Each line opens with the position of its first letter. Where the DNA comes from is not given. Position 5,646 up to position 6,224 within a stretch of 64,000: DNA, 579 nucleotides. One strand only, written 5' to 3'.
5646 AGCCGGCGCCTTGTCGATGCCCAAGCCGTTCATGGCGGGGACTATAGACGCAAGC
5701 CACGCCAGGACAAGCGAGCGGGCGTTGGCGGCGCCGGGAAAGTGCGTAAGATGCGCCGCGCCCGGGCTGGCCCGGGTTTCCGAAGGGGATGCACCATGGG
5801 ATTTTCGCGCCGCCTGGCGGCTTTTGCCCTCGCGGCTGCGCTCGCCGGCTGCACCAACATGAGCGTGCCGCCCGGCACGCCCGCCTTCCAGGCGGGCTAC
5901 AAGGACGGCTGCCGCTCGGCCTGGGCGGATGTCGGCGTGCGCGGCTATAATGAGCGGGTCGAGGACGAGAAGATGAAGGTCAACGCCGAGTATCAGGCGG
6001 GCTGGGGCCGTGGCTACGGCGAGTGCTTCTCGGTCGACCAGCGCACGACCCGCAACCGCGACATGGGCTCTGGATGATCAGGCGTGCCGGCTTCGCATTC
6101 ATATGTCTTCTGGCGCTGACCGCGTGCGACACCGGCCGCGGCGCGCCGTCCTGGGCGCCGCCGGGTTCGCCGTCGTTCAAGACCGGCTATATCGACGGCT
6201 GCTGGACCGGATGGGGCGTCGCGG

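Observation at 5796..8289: Tandem array of eight paralogous small Cys-containing lipoproteins with a conserved two-half-repeat motif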

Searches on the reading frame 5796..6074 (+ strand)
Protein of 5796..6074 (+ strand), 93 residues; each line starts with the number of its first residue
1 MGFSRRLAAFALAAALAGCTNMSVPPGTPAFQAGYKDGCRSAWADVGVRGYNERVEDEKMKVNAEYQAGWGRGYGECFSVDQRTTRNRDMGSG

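Call 5: search_protein_families(library=pfam, max_evalue=1, proteins=[window:5796-6074:+])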
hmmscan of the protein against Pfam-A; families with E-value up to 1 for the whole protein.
seq(93 aa): 2 families
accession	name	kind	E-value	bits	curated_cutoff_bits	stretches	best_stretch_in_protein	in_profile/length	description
PF20898.2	P_T4SS_TraN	-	0.079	13.7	27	1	9-27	4-23/59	P-type Type IV secretion system, TraN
PF06474.18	LPAM_MltD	-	0.32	11.7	24.8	1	6-19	19-32/34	MltD lipid attachment motif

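Call 6: search_protein_families(library=ncbifam, max_evalue=1, proteins=[window:5796-6074:+])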
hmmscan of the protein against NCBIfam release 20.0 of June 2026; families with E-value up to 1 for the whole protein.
seq(93 aa): 3 families
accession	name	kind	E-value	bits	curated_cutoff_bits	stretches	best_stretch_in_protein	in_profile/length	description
NF049856.1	Alvin2107_sulfur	equivalog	8.9e-06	26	60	1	51-74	3-26/59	Alvin_2107 family globule sulfur oxidation protein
NF011023.0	PRK14452.1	equivalog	0.05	13.8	113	1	33-66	33-66/107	acylphosphatase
NF047847.2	SS_mature_LptM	equivalog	0.84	9.8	27.7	0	5-19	6-20/31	LPS translocon maturation chaperone LptM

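Call 8: find_homologous_proteins(query=A1, max_evalue=0.001)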
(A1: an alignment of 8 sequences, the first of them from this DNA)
Query A1 (8 sequences) (93 aa, profile of the alignment): 40 proteins with E <= 0.001 among 2449 candidates.
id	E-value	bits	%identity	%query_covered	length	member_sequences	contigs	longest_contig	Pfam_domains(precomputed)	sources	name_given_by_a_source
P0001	8.7e-35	136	42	62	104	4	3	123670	-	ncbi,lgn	ncbi:MAG: hypothetical protein AB7M05_19955 [Alphaproteobacteria bacterium]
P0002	3.3e-33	131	33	87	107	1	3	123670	-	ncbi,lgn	ncbi:MAG: hypothetical protein AB7M05_19935 [Alphaproteobacteria bacterium]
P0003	6.5e-32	127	37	86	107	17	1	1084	-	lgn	-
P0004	1.4e-30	123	43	78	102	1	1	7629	-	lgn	-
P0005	1.9e-30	123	32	89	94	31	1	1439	-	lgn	-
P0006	4.8e-30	121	35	85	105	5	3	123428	-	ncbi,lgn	-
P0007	9.6e-30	120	36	77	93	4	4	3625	-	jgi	jgi:hypothetical protein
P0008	4.0e-29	118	34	72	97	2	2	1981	-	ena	-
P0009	5.0e-29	118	31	78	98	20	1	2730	-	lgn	-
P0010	6.9e-29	118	41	84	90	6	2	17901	-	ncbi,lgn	-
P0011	1.4e-28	117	38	82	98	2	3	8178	-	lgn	-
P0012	2.8e-28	116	39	59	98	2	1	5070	-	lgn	-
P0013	7.0e-28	114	40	59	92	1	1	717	-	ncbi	-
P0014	7.1e-28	114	31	84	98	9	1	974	-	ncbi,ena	-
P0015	7.5e-28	114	36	78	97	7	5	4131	-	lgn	-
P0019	2.8e-27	112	40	94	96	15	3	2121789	-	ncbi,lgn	ncbi:MAG: hypothetical protein AB7M05_09250 [Alphaproteobacteria bacterium]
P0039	1.5e-5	43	34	70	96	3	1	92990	-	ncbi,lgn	-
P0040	2.2e-5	42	29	83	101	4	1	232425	-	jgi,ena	-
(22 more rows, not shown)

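Call 12: find_encoding_contigs(protein=P0001, flank=10000, max_places=4)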
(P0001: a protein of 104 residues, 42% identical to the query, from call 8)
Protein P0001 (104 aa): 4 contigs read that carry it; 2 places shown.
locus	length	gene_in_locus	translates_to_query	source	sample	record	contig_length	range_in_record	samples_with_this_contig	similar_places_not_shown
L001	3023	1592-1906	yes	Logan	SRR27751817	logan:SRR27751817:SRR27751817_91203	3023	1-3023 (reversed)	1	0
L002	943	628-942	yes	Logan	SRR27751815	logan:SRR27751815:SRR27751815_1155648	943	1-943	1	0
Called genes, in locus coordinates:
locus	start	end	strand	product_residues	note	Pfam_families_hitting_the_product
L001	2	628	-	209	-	?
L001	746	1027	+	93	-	-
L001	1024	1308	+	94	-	-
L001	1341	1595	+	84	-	-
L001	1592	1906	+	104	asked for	-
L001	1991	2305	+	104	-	-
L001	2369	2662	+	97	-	-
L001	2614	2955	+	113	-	-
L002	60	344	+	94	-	-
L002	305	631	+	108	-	-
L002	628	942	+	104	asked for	?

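Call 21: search_protein_representatives(alignment_id=A1)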
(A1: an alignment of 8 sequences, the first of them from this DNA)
Query: 8 sequences, 95 profile positions. Proteins with E-value up to 0.001 (for the whole library): 913; up to 1e-10: 150; up to 1e-30: 0. The best 150 are listed.
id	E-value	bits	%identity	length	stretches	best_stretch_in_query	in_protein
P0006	1.5e-30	121.2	-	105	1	5-94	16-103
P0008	1.3e-29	118.2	-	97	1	9-94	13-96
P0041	5.9e-29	116.1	-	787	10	21-83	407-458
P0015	2.4e-28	114.2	-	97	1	9-93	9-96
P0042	2.9e-28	113.9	-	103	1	3-93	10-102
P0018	8.5e-28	112.4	-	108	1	10-94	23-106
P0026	2.9e-26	107.5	-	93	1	5-93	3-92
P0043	1.8e-25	104.9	-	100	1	9-93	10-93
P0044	2.5e-23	98.1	-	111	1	10-87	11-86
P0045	6.9e-23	96.7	-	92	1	10-92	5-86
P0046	5.3e-22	93.8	-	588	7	29-85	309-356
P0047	6.3e-21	90.4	-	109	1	1-91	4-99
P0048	1.5e-20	89.1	-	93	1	7-92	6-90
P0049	3.7e-20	87.9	-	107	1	3-90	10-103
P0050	4.5e-20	87.6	-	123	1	5-92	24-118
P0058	9.9e-17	76.9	-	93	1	7-92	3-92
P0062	1.7e-16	76.2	-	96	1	4-90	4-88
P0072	1.1e-15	73.6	-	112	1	10-86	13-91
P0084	1.0e-14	70.5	-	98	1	1-84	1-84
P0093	2.3e-14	69.3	-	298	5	47-89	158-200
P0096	3.3e-14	68.9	-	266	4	32-89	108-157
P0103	5.6e-14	68.1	-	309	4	30-85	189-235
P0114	1.9e-13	66.4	-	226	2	25-90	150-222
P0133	2.0e-12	63.1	-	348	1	10-83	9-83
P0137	2.7e-12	62.7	-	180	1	6-87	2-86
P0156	1.9e-11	60.0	-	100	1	10-87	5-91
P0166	4.3e-11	58.8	-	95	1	5-88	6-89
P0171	6.1e-11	58.4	-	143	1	6-89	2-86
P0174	6.6e-11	58.3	-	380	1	12-83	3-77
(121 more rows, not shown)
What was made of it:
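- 913 representatives at E<=1e-3 and 150 at E<=1e-10 (call 21). Multi-repeat polypeptide versions exist (call 21). The HMM matches hundreds of independent homologs (call 21).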

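Call 26: search_protein_families(library=pfam, alignment_id=A3, max_evalue=0.01)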
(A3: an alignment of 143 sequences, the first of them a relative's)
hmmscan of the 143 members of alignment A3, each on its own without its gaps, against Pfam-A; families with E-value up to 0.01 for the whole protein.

A. member 1, P0042 (103 aa): 0 families

B. families by the number of members that match (of 143 scanned): 9 families
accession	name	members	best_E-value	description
PF12796.13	Ank_2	2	1.8e-56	Ankyrin repeats (3 copies)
PF00023.36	Ank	2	9.3e-44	Ankyrin repeat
PF13637.12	Ank_4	2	2.7e-31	Ankyrin repeats (many copies)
PF13606.12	Ank_3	2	1.9e-29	Ankyrin repeat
PF13857.12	Ank_5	2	1.4e-28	Ankyrin repeats (many copies)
PF24521.3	Ank_KRIT1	2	7.6e-14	KRIT1 ankyrin-repeats domain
PF23745.1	ANK_LRRK2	2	9.4e-08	LRRK2 ANK repeat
PF10973.13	DUF2799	1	0.00024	Protein of unknown function (DUF2799)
PF01829.23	Peptidase_A6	1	0.0025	Peptidase A6 family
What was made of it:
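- On Pfam PF10973 DUF2799: One of 143 relatives hits at E 2.4e-4 (call 26).
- Closest known: Generic bacterial lipoproteins. Different: There is no sequence similarity to Lpp or to any Pfam lipoprotein family (calls 5, 26).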

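Call 27: search_protein_families(library=ncbifam, alignment_id=A3, max_evalue=0.01)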
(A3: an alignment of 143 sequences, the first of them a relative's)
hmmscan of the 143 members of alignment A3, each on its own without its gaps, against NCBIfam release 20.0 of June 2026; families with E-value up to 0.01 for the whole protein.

A. member 1, P0042 (103 aa): 0 families

B. families by the number of members that match (of 143 scanned): 19 families
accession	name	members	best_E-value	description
NF049856.1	Alvin2107_sulfur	14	1.1e-07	Alvin_2107 family globule sulfur oxidation protein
NF041931.2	MzaA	2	3.2e-30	MZA anti-phage system associated sigma-70 family RNA polymerase sigma factor MzaA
NF043029.1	T4SS_AnkY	2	2.6e-27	Dot/Icm T4SS effector AnkY/LegA9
NF043022.1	T4SS_AnkG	2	7.7e-20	Dot/Icm T4SS effector AnkG/AnkZ/LegA7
NF043023.1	T4SS_AnkH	2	5.4e-18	Dot/Icm T4SS effector AnkH/LegA3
NF043028.1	T4SS_AnkX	2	1e-15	Dot/Icm T4SS effector AnkN/AnkX/LegA8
TIGR00870.1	trp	2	3.8e-15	transient-receptor-potential calcium channel protein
NF043021.1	T4SS_AnkF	2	6.6e-13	Dot/Icm T4SS effector AnkF/LegA14/Ceg31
NF043019.1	T4SS_AnkC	2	4.1e-09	Dot/Icm T4SS effector AnkC/LegA12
NF043024.1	T4SS_AnkI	2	5.3e-09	Dot/Icm T4SS effector AnkI/LegAS4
NF043027.1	T4SS_AnkQ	2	1.7e-06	Dot/Icm T4SS effector AnkQ/LegA10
NF058595.1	invert_tail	2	0.00018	lipo-invert putative C-terminal anchoring domain-containing protein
NF047847.2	SS_mature_LptM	2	0.0061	LPS translocon maturation chaperone LptM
NF004270.2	PRK05687.2-1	1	0.0037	flagellar assembly protein FliH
NF038033.1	FEA1_rel_lipo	1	0.004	FEA1-related lipoprotein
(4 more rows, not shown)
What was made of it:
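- On NF049856 Alvin_2107 family: The relatives also stay below the cut-off (call 27).
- Closest known: NCBIfam NF049856, Alvin_2107 family globule sulfur oxidation protein. Same: L1 residues 51-74 match profile positions 3-26 (call 6), and 14 of 143 relatives give weak hits (call 27).
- There is a recurrent sub-threshold match of the second half-motif to NF049856, the 'Alvin_2107 family globule sulfur oxidation protein': L1 at 26 bits and E 9e-6, and 14 of 143 relatives with a best E of 1e-7 (calls 6, 27).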

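Call 37: find_homologous_proteins(query=A4, max_evalue=0.00001)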
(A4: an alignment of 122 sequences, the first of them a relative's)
Query A4 (122 sequences) (103 aa, profile of the alignment): 144 proteins with E <= 0.00001 among 4757 candidates; the best 120 are listed.
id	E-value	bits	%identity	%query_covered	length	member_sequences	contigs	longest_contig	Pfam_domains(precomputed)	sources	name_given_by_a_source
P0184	2.7e-24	103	57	96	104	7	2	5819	-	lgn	-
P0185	4.5e-24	102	59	96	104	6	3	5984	-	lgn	-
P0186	5.9e-24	102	59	96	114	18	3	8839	-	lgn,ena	-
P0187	6.9e-24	101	74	91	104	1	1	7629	-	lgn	-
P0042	7.7e-24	101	100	100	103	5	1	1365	-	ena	-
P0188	8.3e-24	101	57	96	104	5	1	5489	-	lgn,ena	-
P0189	1.1e-23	101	58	96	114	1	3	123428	-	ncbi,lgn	-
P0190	1.4e-23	100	51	95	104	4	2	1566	-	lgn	-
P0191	1.4e-23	100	69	92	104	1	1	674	-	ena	-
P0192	2.3e-23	100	61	96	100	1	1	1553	-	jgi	jgi:hypothetical protein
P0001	3.1e-23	99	57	94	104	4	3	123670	-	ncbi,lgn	ncbi:MAG: hypothetical protein AB7M05_19955 [Alphaproteobacteria bacterium]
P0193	4.0e-23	99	57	92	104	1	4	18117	-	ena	-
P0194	3.4e-22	96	51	92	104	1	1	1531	-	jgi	jgi:hypothetical protein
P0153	1.1e-15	75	37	50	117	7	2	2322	-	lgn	-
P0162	1.4e-15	75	36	59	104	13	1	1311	-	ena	-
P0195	2.4e-15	74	35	60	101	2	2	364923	-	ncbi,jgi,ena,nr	ncbi:MAG TPA: hypothetical protein VLW75_05010 [Rhizomicrobium sp.]|nr:hypothetical protein [Rhizomi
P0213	2.1e-14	71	31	86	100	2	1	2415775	-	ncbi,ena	-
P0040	2.2e-14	71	31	86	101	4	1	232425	-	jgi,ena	-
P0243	7.3e-13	66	33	61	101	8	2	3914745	-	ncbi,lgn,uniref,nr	ncbi:hypothetical protein Plav_0866 [Parvibaculum lavamentivorans DS-1]|uniref:Lipoprotein n=1 Tax=P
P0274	7.8e-12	63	38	52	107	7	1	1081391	-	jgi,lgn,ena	jgi:hypothetical protein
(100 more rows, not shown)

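Call 39: find_encoding_contigs(protein=P0006, flank=10000, max_places=4)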
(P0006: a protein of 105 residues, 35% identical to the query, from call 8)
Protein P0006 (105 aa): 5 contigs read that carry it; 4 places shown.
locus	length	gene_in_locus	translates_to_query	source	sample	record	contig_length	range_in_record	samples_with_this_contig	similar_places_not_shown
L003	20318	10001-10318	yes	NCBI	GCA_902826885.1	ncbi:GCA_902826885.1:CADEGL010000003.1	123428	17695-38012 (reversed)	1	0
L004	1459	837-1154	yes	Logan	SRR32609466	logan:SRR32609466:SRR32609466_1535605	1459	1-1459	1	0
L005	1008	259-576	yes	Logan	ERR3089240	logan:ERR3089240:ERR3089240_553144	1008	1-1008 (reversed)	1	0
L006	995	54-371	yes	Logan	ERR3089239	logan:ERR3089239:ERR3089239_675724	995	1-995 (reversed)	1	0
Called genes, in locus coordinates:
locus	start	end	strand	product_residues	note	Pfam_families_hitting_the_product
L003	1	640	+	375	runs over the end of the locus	PF00890:FAD_binding_2 (weak), PF01266:DAO, PF01494:FAD_binding_3 (faint), PF07992:Pyr_redox_2 (faint), PF12831:FAD_oxidored (weak), PF13450:NAD_binding_8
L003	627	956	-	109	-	-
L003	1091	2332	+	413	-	PF00999:Na_H_Exchanger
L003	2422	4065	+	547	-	PF00732:GMC_oxred_N, PF00890:FAD_binding_2 (faint), PF05199:GMC_oxred_C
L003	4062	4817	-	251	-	PF00005:ABC_tran, PF13304:AAA_21 (faint)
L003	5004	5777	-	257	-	PF14023:Bestrophin-like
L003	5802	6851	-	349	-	PF01594:AI-2E_transport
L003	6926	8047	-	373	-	PF03054:tRNA_Me_trans, PF06508:QueC (faint), PF20259:tRNA_Me_trans_M, PF20258:tRNA_Me_trans_C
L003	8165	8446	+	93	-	-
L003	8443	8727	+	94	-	-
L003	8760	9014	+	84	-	-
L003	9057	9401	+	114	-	-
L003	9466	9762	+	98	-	-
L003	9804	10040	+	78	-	-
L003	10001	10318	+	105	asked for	-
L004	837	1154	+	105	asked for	-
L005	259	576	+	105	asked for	-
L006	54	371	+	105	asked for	-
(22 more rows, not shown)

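Call 40: find_encoding_contigs(protein=P0004, flank=8000, max_places=3)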
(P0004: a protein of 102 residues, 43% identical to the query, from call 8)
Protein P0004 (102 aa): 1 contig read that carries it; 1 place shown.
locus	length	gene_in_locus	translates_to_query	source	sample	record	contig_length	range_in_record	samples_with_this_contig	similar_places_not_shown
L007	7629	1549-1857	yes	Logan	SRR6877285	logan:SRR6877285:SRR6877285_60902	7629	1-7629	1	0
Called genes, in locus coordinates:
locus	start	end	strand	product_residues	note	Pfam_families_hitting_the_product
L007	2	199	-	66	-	?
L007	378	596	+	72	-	-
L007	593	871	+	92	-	-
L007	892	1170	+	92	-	-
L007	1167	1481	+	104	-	-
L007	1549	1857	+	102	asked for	-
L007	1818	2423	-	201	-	-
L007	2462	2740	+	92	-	PF05015:HigB-like_toxin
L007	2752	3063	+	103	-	-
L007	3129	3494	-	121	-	PF00111:Fer2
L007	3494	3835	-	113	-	PF01521:Fe-S_biosyn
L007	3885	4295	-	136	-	PF01883:FeS_assembly_P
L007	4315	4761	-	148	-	PF01592:NifU_N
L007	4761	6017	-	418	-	PF00266:Aminotran_5, PF00155:Aminotran_1_2, PF01053:Cys_Met_Meta_PP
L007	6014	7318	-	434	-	PF19295:SufBD_N, PF01458:SUFBD_core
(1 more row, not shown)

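Call 41: find_encoding_contigs(protein=P0019, flank=8000, max_places=3)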
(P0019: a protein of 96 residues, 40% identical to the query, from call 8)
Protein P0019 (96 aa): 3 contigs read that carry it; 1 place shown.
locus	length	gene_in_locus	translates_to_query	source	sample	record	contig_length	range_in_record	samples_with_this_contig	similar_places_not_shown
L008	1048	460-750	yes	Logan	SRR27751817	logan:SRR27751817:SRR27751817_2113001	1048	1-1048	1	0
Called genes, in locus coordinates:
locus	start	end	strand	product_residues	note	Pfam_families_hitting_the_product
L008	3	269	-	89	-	?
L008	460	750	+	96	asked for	-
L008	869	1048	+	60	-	?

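Call 43: find_encoding_contigs(protein=P0243, flank=6000, max_places=3)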
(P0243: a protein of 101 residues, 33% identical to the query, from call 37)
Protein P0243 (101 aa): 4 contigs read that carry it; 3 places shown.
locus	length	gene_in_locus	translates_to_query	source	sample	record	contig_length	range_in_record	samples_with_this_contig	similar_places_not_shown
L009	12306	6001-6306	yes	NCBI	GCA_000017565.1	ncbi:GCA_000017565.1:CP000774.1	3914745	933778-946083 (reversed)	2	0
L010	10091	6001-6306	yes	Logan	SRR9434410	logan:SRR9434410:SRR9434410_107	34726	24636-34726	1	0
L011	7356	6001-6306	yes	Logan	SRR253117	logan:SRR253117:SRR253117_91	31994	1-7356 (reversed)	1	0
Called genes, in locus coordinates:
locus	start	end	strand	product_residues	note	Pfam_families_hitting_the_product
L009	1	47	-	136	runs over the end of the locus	PF08299:Bac_DnaA_C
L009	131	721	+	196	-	PF01381:HTH_3, PF13443:HTH_26, PF13560:HTH_31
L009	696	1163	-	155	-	-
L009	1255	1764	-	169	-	PF07310:PAS_5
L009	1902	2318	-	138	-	PF05443:ROS_MUCR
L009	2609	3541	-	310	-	PF10340:Say1_Mug180, PF20434:BD-FAE, PF07859:Abhydrolase_3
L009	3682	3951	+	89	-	-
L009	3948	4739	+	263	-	PF01381:HTH_3, PF13443:HTH_26 (weak), PF13560:HTH_31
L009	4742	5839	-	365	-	PF10098:DUF2336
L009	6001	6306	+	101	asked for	-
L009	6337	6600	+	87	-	-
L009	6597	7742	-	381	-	-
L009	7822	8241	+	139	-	-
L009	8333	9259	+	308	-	PF00005:ABC_tran, PF13304:AAA_21 (faint)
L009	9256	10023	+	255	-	PF01061:ABC2_membrane, PF12698:ABC2_membrane_3 (weak)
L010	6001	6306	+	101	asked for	-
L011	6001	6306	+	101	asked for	-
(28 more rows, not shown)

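Call 44: find_encoding_contigs(protein=P0195, flank=6000, max_places=2)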
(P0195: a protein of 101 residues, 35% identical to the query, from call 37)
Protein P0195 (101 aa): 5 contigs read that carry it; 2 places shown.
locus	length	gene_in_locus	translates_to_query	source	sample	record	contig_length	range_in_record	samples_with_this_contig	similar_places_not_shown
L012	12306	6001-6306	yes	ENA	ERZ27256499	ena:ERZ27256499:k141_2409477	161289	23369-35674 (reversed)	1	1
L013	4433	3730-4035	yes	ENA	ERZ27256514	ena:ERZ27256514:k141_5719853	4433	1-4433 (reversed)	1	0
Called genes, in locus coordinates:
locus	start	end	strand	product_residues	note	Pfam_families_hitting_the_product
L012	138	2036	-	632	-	PF08439:Peptidase_M3_N, PF01432:Peptidase_M3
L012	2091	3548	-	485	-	PF04389:Peptidase_M28 (weak), PF01546:Peptidase_M20, PF07687:M20_dimer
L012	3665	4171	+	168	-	-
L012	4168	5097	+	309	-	PF00685:Sulfotransfer_1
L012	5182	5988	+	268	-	PF05019:Coq4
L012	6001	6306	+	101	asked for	-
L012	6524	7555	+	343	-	PF01522:Polysacc_deac_1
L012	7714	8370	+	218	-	PF02397:Bac_transf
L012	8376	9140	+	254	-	PF03808:Glyco_tran_WecG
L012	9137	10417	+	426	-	-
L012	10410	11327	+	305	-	PF00535:Glycos_transf_2, PF13641:Glyco_tranf_2_3 (weak)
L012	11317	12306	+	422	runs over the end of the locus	PF04932:Wzy_C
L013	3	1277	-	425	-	?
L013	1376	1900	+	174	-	-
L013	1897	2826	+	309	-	PF00685:Sulfotransfer_1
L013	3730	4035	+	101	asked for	-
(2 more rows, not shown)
